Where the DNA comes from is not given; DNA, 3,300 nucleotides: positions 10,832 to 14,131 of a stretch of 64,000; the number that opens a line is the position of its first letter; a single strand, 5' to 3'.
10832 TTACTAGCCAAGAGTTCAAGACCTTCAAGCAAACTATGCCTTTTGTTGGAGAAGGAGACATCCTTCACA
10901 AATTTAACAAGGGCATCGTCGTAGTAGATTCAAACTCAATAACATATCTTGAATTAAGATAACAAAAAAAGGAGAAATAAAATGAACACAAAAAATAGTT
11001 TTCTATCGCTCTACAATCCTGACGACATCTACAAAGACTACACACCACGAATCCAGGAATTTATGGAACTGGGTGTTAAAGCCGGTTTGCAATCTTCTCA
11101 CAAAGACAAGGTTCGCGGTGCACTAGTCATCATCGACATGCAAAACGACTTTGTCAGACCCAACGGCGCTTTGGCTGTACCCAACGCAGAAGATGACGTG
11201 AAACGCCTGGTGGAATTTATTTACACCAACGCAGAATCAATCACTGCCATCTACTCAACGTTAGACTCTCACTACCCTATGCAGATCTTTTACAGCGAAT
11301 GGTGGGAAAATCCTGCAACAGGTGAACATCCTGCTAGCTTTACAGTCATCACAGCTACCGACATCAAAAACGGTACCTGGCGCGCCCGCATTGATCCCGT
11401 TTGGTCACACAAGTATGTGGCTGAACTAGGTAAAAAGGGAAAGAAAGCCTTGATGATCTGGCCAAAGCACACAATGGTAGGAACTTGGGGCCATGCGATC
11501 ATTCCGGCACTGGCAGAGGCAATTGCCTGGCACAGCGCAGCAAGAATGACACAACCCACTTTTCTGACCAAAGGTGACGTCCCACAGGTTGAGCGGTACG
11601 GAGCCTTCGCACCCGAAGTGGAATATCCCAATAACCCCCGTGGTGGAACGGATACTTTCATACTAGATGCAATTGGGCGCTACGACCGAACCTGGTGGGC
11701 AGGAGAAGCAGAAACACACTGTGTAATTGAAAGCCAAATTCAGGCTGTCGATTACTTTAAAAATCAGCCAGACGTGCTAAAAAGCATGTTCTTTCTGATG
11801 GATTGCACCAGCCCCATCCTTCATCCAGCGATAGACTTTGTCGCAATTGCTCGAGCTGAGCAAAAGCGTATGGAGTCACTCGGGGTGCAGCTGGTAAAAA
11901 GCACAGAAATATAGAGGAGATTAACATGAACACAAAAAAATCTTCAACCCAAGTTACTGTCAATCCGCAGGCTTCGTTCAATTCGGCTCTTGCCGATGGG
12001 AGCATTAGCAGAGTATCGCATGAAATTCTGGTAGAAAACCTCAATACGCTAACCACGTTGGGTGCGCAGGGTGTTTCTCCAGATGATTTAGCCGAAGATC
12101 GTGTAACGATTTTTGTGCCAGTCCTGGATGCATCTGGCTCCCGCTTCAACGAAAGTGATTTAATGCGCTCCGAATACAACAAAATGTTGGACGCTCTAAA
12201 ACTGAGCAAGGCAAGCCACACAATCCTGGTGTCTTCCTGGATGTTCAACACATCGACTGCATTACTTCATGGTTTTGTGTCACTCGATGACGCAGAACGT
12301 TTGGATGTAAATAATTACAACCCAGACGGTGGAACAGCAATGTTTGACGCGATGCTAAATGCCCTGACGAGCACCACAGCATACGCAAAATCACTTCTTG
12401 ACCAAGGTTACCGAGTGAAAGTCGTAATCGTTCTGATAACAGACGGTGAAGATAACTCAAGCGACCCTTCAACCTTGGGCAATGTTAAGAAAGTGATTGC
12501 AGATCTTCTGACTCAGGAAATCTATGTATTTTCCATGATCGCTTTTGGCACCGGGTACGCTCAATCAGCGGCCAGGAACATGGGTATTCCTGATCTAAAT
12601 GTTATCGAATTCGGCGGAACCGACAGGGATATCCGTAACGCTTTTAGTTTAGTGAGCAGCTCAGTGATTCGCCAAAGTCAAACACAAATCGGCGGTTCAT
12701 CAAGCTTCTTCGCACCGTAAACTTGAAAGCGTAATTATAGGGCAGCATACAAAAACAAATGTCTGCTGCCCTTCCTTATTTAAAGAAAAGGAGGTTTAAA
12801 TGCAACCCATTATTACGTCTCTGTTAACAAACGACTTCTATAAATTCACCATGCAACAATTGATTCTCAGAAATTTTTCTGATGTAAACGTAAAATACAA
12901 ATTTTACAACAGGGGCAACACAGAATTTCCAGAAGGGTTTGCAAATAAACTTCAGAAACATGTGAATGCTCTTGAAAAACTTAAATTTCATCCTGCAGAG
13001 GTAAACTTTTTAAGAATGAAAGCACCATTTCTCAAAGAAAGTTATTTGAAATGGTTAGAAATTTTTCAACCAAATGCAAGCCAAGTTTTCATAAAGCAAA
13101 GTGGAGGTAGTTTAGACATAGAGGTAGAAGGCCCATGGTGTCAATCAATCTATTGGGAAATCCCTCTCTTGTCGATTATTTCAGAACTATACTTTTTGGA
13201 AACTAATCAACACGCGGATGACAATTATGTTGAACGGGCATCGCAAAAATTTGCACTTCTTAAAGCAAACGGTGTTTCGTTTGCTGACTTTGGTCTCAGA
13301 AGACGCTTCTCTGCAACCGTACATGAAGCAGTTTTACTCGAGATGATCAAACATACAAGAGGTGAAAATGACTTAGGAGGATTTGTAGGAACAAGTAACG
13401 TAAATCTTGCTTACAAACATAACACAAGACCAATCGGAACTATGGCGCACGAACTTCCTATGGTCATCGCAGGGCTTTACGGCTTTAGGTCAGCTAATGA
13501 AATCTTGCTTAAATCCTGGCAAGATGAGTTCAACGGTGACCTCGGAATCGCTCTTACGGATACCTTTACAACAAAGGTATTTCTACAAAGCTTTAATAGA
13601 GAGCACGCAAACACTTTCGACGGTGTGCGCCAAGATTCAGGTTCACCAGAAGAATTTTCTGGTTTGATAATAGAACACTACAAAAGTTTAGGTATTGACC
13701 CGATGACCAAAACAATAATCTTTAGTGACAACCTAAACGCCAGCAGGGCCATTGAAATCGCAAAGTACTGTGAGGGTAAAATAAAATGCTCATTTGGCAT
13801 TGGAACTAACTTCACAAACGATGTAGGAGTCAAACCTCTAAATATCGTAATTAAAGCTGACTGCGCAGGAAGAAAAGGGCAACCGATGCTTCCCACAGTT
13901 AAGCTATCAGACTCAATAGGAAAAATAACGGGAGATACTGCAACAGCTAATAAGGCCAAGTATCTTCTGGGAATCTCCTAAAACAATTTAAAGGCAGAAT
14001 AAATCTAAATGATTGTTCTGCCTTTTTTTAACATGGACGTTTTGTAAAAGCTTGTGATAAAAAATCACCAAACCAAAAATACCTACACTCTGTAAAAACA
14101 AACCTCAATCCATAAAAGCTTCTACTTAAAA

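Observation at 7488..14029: NAD-salvage operon (pncA, pncB) under an NrtR-like regulator with an interleaved PP2C / Ser-Thr kinase / vWA signalling triad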

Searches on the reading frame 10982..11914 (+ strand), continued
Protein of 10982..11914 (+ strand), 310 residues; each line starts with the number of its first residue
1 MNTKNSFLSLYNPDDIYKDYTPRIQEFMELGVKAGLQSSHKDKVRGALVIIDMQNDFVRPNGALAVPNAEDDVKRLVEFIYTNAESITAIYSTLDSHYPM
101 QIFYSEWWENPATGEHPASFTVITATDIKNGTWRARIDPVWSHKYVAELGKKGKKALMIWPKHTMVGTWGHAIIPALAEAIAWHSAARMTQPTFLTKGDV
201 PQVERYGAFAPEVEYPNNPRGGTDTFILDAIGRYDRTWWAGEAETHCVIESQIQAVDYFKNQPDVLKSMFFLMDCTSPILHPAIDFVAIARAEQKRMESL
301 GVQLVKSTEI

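Call 81: get_annotated_region(hit=H8, flank=9000)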
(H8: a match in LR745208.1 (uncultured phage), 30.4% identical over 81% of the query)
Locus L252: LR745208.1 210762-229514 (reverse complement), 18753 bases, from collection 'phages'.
description: uncultured phage genome assembly, chromosome: 1.
organism: uncultured phage (NCBI taxid 278008)
taxonomy: Viruses; environmental samples
host: -; source: metagenomic; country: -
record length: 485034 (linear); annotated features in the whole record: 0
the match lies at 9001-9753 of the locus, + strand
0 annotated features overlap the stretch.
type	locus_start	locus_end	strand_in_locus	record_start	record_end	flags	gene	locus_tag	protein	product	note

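Call 82: get_annotated_region(hit=H7, flank=14000)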
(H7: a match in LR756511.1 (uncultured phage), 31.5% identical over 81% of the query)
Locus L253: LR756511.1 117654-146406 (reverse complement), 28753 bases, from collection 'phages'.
description: uncultured phage genome assembly, chromosome: 1.
organism: uncultured phage (NCBI taxid 278008)
taxonomy: Viruses; environmental samples
host: -; source: metagenomic; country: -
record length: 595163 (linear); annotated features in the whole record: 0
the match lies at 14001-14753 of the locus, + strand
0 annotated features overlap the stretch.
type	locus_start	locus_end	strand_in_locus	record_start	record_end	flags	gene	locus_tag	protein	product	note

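Call 95: search_protein_families(library=pfam, proteins=[L251:3867-4727:+, L251:4770-5870:+, L251:6198-7037:+, L251:12169-12774:+, L251:13666-14754:+, L176:4597-6093:+, L176:6330-6974:+, L176:11204-11971:+, L176:12164-12835:+, L176:12832-13440:+], max_evalue=0.001)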
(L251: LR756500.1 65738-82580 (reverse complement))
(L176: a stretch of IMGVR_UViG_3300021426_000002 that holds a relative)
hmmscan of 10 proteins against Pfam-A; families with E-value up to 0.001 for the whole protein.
L251:3867-4727:+ (286 aa): 1 family
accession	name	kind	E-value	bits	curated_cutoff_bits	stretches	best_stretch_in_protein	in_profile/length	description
PF02540.23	NAD_synthase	-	5.9e-35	121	21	1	22-274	2-242/242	NAD synthase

L251:4770-5870:+ (366 aa): 0 families

L251:6198-7037:+ (279 aa): 3 families
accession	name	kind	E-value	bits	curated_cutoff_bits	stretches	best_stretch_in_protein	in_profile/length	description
PF04542.20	Sigma70_r2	-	2e-14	53.6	24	1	57-119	1-64/71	Sigma-70 region 2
PF04545.22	Sigma70_r4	-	5.5e-09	35.9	24.1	1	212-263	2-49/50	Sigma-70, region 4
PF00196.25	GerE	-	5.3e-05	23.2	23.5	1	233-271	16-54/57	Bacterial regulatory proteins, luxR family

L251:12169-12774:+ (201 aa): 0 families

L251:13666-14754:+ (362 aa): 2 families
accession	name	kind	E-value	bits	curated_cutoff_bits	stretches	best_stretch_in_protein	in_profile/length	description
PF05343.19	Peptidase_M42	-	1.1e-72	245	23.2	1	63-345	8-292/292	M42 glutamyl aminopeptidase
PF01546.33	Peptidase_M20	-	3.1e-05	24.4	24.6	1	178-351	27-205/206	Peptidase family M20/M25/M40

L176:4597-6093:+ (498 aa): 3 families
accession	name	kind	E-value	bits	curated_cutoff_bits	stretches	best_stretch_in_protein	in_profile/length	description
PF11443.14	DUF2828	-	1.6e-45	156.1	29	2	188-294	288-401/405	Domain of unknown function (DUF2828)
PF25043.1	DUF7788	-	1.2e-36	126.5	27.1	1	298-483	2-197/221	Domain of unknown function (DUF7788)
PF13519.12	VWA_2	-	0.00017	22.6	27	1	298-401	1-106/107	von Willebrand factor type A domain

L176:6330-6974:+ (214 aa): 0 families

L176:11204-11971:+ (255 aa): 0 families

L176:12164-12835:+ (223 aa): 0 families

L176:12832-13440:+ (202 aa): 2 families
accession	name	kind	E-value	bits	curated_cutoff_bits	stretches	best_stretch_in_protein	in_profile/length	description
PF00149.33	Metallophos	-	3.2e-06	28.2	21.5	1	8-138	6-127/191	Calcineurin-like phosphoesterase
PF12850.12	Metallophos_2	-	0.00019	21.9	27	1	8-147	6-125/154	Calcineurin-like phosphoesterase superfamily domain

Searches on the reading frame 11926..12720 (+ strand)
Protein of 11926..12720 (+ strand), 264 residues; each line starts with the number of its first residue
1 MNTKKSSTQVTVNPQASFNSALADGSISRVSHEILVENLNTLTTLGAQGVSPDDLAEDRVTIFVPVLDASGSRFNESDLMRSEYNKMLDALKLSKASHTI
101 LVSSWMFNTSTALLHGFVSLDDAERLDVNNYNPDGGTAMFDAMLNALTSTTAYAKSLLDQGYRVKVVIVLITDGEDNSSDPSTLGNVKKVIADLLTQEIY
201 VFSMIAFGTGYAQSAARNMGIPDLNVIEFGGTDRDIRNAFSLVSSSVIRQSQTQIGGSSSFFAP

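Call 3: search_protein_families(library=pfam, proteins=[window:11926-12720:+], max_evalue=0.1)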
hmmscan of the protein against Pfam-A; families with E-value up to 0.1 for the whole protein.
window:11926-12720:+ (264 aa): 2 families
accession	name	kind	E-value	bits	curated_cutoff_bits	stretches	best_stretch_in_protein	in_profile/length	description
PF00092.34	VWA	-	0.00012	22.8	23.8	1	66-211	5-143/174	von Willebrand factor type A domain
PF25167.1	DUF7829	-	0.017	14.9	28.6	1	90-165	11-91/224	Domain of unknown function (DUF7829)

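Call 4: search_protein_families(library=ncbifam, proteins=[window:11926-12720:+], max_evalue=0.1)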
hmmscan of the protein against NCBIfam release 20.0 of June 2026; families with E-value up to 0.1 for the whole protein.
window:11926-12720:+ (264 aa): 2 families
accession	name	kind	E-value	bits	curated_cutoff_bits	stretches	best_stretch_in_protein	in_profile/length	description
TIGR03436.1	acidobact_VWFA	subfamily_domain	4.3e-05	23.2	81.25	1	64-218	70-232/324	VWA domain-containing protein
TIGR02442.1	Cob-chelat-sub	hypoth_equivalog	0.098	11.1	779.45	0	144-201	551-610/641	putative cobaltochelatase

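Call 5: search_protein_families(library=padloc, proteins=[window:11926-12720:+], max_evalue=0.1)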
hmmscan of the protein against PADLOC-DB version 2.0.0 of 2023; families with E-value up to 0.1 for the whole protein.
window:11926-12720:+ (264 aa): 1 family
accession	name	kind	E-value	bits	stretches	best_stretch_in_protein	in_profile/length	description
PDLC02224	TerY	-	0.013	13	1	133-191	131-186/277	-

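Call 109: find_homologous_proteins(query=window:11926-12720:+)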
Query window:11926-12720:+ (264 aa): 25 proteins with E <= 0.001 among 2173 candidates.
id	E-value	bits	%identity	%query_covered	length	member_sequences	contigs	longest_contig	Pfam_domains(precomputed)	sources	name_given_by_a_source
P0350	3.1e-163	559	100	100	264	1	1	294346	-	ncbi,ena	-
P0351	1.7e-106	373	70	96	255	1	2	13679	-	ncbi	-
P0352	5.5e-104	365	68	99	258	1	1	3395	-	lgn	-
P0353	7.4e-104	365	67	100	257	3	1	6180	-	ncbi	-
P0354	6.6e-103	362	67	95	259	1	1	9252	-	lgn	-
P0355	2.1e-101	357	67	93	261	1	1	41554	-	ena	-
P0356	6.3e-101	355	67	93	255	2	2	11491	-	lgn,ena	-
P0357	6.5e-101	355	67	95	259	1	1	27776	-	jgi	jgi:hypothetical protein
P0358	1.6e-100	354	68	93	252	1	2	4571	-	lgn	-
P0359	1.0e-99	351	68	94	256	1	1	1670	-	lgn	-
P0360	1.7e-99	350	65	100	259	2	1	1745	-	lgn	-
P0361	1.2e-96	341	68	93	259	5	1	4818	-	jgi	-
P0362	1.6e-96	341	66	97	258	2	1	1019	-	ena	-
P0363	2.2e-91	324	63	93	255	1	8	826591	PF00092.35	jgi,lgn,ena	jgi:hypothetical protein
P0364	3.8e-90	320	62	94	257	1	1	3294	-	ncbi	-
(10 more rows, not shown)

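Call 111: search_solved_structures(query=A4, max_evalue=0.01, show_alignments=1)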
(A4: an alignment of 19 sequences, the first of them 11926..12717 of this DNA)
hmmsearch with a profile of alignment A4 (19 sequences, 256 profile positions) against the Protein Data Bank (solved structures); distinct sequences matched with E-value up to 0.01: 1.
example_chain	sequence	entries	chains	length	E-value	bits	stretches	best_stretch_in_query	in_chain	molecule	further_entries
4cn8_A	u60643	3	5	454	1.8e-06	30.9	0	56-223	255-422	PROXIMAL THREAD MATRIX PROTEIN 1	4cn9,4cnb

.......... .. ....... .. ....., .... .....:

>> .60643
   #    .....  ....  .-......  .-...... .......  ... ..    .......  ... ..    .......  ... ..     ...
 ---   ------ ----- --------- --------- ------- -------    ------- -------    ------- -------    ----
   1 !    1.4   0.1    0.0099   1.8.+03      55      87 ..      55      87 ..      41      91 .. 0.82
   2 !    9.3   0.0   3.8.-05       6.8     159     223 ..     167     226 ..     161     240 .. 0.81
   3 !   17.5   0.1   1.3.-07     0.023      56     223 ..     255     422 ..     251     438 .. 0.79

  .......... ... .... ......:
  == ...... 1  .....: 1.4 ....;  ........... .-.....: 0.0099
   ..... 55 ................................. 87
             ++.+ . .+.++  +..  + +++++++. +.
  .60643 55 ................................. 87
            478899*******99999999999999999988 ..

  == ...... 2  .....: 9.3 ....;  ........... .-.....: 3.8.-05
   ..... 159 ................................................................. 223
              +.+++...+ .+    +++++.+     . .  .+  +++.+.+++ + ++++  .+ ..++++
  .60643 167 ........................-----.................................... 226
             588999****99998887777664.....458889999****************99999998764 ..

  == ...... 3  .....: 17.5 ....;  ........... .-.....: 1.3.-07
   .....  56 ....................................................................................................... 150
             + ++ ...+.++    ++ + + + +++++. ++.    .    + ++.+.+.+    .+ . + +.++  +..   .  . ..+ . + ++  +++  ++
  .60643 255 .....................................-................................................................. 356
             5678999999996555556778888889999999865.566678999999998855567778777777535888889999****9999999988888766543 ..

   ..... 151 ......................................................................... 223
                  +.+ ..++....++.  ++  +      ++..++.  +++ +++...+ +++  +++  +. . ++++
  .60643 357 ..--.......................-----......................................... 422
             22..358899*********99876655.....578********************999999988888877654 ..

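Call 112: search_protein_families(library=padloc, alignment_id=A4, max_evalue=0.01)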
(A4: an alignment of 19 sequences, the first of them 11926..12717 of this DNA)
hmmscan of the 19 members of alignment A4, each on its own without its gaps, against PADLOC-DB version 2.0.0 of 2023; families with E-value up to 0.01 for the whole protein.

A. member 1, window:11926-12717:+ (264 aa): 0 families

B. families by the number of members that match (of 19 scanned): 1 family
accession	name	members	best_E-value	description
PDLC04331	PDC-M02B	1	0.00042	-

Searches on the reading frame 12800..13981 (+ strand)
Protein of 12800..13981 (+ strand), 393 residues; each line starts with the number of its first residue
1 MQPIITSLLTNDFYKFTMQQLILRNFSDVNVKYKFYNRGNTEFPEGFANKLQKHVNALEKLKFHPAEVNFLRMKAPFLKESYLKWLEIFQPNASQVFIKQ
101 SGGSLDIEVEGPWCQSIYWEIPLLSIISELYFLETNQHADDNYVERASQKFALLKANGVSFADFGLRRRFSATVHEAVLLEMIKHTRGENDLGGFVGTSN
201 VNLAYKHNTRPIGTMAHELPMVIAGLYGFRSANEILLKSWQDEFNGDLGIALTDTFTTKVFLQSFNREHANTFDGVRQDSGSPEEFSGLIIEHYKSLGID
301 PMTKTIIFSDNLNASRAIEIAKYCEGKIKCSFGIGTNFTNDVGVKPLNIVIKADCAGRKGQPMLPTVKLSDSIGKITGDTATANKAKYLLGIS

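Call 3: search_protein_families(library=pfam, proteins=[window:12800-13981:+], max_evalue=0.1)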
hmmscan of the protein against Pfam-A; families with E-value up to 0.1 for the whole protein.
window:12800-13981:+ (393 aa): 2 families
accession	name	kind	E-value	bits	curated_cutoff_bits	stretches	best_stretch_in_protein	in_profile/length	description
PF04095.22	NAPRTase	-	2.3e-53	181.8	20.8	1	160-387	2-232/239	Nicotinate phosphoribosyltransferase (NAPRTase) family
PF17767.7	NAPRTase_N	-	5.7e-33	114.3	32.6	1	9-128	1-125/125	Nicotinate phosphoribosyltransferase (NAPRTase) N-terminal domain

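Call 4: search_protein_families(library=ncbifam, proteins=[window:12800-13981:+], max_evalue=0.1)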
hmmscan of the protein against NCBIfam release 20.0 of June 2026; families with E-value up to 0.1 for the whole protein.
window:12800-13981:+ (393 aa): 9 families
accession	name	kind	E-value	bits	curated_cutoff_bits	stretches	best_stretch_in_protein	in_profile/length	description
NF003704.0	PRK05321.1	subfamily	5.4e-133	443.8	379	1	1-383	6-381/398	nicotinate phosphoribosyltransferase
TIGR01514.1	NAPRTase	equivalog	1.9e-116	389.4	269.55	1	4-386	1-391/399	nicotinate phosphoribosyltransferase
NF006695.0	PRK09243.1-2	equivalog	1.9e-16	59.8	469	1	7-377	6-355/480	nicotinate phosphoribosyltransferase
TIGR01513.1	NAPRTase_put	equivalog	4.3e-16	58.9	297.4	1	9-377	2-344/452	nicotinate phosphoribosyltransferase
NF006696.0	PRK09243.1-3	equivalog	1.6e-15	56.8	503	1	7-352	12-333/451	nicotinate phosphoribosyltransferase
NF009131.0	PRK12484.1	equivalog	5.4e-10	38.6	330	1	9-338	8-314/455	nicotinate phosphoribosyltransferase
NF006694.0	PRK09243.1-1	equivalog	5.2e-08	32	663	1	9-377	9-355/485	nicotinate phosphoribosyltransferase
NF006698.0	PRK09243.1-5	equivalog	7e-08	31.6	531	1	6-353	15-331/440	nicotinate phosphoribosyltransferase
NF006415.0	PRK08662.1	equivalog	0.003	16.3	243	1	192-340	152-293/381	nicotinate phosphoribosyltransferase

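Call 5: search_protein_families(library=padloc, proteins=[window:12800-13981:+], max_evalue=0.1)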
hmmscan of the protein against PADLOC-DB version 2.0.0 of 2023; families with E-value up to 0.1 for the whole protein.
window:12800-13981:+ (393 aa): 0 families
